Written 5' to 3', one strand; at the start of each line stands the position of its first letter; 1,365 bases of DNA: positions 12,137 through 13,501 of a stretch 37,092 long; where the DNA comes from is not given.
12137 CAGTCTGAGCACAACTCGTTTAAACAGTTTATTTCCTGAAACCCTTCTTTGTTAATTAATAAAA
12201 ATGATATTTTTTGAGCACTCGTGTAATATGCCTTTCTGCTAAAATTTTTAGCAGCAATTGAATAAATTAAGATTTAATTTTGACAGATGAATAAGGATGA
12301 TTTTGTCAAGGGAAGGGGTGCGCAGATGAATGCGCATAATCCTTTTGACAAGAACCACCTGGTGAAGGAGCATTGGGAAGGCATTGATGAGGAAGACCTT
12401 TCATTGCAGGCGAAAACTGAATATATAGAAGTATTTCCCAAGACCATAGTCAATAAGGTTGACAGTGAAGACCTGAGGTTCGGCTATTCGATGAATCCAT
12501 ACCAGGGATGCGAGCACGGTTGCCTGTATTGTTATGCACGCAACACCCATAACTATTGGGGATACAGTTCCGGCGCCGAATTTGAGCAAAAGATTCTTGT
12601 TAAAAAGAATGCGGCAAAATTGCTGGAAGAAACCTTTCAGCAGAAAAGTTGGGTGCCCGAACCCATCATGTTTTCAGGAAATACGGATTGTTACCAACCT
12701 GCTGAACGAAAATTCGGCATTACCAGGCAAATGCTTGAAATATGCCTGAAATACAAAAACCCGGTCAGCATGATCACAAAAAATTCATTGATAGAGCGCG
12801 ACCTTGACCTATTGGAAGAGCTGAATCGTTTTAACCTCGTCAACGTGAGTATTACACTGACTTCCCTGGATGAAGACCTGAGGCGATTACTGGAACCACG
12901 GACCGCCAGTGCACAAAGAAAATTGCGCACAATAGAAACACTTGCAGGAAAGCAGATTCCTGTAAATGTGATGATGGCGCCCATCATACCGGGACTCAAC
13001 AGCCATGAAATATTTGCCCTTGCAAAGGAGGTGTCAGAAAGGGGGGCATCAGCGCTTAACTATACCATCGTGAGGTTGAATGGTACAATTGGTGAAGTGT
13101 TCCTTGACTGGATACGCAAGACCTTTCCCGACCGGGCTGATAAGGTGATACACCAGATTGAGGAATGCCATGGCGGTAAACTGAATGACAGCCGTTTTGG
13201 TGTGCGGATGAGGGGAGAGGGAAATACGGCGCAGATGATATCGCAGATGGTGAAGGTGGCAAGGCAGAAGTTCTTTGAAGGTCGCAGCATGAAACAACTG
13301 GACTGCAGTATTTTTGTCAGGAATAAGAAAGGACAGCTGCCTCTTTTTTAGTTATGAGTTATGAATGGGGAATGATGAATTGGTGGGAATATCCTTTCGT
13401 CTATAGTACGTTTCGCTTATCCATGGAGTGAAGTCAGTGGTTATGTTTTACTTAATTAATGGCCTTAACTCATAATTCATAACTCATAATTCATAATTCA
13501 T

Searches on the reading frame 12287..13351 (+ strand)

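Call 14: search_protein_families(library=pfam, proteins=[window:12287-13351:+], max_evalue=0.00001)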
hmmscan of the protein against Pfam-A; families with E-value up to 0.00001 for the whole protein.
window:12287-13351:+ (354 aa): 1 family
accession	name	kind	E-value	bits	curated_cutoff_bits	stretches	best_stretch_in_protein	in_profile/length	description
PF04055.27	Radical_SAM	-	2.5e-18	67.2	29.5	1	69-247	1-164/166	Radical SAM superfamily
